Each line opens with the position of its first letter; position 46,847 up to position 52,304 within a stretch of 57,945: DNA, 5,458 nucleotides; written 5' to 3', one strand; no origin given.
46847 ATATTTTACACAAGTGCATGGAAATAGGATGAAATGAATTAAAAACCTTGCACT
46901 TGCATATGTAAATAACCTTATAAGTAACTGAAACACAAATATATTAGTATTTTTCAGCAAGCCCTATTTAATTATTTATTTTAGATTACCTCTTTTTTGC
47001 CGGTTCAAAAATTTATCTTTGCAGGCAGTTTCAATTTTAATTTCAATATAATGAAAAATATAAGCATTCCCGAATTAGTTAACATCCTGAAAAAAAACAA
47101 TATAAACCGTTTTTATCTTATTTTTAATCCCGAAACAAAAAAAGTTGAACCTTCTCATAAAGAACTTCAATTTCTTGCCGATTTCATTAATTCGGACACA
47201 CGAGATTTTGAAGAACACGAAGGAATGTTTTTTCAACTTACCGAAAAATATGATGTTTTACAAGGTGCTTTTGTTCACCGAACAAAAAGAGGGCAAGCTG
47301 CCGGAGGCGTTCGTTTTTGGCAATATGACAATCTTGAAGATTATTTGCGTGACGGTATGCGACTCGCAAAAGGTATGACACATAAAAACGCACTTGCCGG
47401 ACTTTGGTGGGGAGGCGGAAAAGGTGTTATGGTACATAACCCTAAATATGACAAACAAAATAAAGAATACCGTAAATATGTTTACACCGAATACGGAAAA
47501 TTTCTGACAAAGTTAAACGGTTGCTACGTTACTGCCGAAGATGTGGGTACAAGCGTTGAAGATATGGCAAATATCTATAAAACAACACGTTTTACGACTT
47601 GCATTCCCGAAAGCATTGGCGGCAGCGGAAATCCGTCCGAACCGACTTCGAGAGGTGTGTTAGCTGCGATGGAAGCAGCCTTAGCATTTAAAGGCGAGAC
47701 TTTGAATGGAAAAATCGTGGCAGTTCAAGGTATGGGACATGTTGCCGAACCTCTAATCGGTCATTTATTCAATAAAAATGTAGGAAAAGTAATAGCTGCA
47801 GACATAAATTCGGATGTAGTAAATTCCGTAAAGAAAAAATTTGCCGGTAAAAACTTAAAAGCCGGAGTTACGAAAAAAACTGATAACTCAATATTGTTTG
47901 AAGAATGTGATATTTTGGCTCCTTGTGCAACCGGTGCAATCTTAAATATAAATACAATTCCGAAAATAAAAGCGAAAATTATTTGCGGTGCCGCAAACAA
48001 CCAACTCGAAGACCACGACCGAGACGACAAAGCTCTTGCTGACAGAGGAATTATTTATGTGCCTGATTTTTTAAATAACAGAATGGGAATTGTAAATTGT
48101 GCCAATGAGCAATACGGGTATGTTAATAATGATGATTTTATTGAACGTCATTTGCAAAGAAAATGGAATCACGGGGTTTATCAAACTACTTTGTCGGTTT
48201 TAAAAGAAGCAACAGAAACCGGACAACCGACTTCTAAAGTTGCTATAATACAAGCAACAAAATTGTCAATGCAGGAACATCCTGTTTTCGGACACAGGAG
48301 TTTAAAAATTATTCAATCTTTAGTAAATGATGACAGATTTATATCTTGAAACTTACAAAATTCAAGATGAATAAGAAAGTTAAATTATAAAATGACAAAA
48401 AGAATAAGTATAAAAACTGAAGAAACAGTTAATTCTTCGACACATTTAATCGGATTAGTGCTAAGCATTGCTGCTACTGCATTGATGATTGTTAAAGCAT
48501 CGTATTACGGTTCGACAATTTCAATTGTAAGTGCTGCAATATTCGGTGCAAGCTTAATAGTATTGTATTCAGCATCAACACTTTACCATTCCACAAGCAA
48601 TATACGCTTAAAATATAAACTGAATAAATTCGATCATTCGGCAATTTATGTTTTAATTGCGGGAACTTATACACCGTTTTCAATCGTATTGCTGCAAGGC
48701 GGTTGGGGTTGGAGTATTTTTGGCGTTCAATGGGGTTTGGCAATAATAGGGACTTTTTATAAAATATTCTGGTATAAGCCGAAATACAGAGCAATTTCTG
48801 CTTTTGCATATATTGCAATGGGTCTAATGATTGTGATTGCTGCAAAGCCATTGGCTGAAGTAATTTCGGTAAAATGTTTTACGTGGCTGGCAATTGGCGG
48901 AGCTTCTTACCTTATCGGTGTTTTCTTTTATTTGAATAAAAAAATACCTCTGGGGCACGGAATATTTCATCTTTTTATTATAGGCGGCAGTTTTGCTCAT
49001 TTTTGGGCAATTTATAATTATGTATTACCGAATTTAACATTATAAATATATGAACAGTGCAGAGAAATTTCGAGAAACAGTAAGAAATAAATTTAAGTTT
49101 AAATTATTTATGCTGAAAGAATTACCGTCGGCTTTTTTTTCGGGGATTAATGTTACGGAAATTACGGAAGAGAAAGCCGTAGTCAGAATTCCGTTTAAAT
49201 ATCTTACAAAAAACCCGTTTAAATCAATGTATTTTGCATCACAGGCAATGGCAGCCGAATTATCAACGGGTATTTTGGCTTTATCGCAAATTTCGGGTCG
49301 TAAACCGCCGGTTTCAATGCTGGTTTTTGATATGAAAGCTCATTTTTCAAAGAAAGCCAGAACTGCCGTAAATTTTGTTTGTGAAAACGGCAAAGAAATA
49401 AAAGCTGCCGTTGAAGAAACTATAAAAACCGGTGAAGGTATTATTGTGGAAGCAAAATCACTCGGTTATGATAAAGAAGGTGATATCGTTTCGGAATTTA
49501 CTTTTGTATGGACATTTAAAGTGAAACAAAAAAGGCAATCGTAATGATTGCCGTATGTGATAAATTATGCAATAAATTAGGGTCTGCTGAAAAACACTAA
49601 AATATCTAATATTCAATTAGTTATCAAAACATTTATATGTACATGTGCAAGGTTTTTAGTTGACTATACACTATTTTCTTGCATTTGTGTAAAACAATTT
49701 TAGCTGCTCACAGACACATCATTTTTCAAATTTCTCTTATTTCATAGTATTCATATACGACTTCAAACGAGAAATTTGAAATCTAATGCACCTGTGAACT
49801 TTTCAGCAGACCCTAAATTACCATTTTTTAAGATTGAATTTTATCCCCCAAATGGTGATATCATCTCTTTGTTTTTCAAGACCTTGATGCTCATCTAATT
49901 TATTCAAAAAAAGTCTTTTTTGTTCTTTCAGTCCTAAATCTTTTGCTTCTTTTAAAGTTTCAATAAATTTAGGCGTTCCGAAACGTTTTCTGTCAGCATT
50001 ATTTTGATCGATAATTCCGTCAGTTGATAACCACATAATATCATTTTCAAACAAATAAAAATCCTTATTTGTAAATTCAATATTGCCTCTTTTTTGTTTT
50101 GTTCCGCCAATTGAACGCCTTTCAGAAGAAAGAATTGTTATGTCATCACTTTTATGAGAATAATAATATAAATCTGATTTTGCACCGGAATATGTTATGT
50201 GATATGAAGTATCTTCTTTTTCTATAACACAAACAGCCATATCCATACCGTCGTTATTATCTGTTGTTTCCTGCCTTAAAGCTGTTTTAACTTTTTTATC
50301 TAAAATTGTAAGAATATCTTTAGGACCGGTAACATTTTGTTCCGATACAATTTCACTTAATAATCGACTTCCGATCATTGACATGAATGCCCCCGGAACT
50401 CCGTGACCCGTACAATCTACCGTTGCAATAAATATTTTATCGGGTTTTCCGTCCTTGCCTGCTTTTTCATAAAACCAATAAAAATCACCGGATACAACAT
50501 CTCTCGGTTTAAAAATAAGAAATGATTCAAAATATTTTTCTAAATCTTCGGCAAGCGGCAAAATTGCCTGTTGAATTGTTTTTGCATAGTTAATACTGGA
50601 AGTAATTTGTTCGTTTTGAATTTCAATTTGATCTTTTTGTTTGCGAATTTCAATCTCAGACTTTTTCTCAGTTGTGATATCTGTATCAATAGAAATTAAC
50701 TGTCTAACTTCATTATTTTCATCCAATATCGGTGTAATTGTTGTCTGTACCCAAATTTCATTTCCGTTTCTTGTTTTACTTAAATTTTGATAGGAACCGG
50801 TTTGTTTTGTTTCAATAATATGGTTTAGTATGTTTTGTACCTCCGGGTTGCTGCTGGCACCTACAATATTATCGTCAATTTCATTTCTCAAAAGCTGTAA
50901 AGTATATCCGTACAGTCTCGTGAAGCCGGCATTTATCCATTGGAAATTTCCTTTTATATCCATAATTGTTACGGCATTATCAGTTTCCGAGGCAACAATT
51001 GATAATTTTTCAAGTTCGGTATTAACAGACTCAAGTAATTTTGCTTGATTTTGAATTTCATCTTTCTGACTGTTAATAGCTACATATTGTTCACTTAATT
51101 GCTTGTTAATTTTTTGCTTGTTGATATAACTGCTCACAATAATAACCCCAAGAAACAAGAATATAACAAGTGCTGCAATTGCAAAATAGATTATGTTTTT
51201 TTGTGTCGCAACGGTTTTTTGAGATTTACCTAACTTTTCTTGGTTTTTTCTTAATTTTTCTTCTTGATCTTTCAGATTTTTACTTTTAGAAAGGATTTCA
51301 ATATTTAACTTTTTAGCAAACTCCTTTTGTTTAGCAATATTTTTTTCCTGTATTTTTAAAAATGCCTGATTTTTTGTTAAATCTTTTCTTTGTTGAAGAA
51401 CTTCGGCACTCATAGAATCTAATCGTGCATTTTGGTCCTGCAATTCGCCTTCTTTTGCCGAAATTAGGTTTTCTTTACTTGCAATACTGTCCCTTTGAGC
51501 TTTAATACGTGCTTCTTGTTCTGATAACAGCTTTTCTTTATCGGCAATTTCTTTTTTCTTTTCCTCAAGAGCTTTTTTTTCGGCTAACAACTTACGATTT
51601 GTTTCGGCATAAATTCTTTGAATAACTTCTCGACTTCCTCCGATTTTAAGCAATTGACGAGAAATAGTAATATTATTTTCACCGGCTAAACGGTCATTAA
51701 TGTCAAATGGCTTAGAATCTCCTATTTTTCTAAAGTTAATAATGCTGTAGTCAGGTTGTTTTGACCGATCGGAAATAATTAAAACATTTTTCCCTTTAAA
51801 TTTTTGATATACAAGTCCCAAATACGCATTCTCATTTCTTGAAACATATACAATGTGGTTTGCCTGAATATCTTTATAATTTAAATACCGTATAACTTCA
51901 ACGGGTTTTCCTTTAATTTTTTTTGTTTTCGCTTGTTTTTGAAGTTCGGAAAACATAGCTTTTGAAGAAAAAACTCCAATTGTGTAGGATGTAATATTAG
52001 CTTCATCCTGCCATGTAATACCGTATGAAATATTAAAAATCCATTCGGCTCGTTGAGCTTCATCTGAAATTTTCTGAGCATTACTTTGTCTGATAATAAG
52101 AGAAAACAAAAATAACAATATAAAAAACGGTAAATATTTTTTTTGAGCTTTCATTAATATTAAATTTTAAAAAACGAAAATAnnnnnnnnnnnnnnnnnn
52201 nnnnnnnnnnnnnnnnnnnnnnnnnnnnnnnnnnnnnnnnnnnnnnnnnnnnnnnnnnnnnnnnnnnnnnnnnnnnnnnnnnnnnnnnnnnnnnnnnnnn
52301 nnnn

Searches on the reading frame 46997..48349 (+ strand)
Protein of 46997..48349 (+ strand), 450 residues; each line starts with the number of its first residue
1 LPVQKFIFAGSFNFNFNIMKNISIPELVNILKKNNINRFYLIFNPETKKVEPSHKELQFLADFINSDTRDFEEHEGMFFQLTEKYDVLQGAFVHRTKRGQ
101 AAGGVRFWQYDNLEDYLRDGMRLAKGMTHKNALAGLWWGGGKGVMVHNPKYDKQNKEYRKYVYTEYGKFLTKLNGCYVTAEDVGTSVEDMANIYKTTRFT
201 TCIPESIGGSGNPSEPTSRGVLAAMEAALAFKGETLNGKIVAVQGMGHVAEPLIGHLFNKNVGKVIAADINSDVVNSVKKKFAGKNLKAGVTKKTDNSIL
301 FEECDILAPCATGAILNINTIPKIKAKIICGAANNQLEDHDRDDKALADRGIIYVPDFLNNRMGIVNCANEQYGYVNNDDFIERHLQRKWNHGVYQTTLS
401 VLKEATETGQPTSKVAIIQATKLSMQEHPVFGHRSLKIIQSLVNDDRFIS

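Call 60: search_protein_families(library=pfam, proteins=[window:46997-48349:+], max_evalue=0.000001)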
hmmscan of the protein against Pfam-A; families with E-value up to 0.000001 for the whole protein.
window:46997-48349:+ (450 aa): 2 families
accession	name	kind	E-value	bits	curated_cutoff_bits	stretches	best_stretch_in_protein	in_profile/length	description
PF02812.23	ELFV_dehydrog_N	-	8.2e-19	68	25.3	1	85-198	18-128/129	Glu/Leu/Phe/Val dehydrogenase, dimerisation domain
PF00208.27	ELFV_dehydrog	-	1.3e-17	64.8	23.4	1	208-422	1-231/241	Glutamate/Leucine/Phenylalanine/Valine dehydrogenase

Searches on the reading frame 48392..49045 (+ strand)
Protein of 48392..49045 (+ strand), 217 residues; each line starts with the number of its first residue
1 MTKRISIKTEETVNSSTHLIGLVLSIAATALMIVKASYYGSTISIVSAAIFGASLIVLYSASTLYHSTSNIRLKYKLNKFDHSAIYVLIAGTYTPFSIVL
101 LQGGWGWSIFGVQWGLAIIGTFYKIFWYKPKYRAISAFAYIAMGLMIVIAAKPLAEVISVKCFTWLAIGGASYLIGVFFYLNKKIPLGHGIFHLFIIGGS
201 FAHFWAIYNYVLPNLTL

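Call 60: search_protein_families(library=pfam, proteins=[window:48392-49045:+], max_evalue=0.000001)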
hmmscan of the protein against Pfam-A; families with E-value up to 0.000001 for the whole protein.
window:48392-49045:+ (217 aa): 1 family
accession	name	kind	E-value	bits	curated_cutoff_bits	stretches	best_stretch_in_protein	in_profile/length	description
PF03006.26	HlyIII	-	3.6e-42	145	26.2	1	9-204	4-224/224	Haemolysin-III related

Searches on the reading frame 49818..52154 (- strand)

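Call 60: search_protein_families(library=pfam, proteins=[window:49818-52154:-], max_evalue=0.000001)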
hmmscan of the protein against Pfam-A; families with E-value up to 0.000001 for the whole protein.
window:49818-52154:- (778 aa): 5 families
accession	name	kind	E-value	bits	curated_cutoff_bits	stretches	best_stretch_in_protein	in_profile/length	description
PF13689.11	DUF4154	-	4.1e-22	79.2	24.9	1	35-171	4-141/143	YfiR/HmsC-like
PF07228.17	SpoIIE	-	7.8e-21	75.3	25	1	571-773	2-191/192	Stage II sporulation protein E (SpoIIE)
PF13426.13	PAS_9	-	7.1e-12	46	27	1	393-494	2-102/103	PAS domain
PF08448.16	PAS_4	-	2.1e-10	41.3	23.1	1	393-497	6-109/110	PAS fold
PF08447.18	PAS_3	-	6.8e-07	29.9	25.6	0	407-489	4-88/89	PAS fold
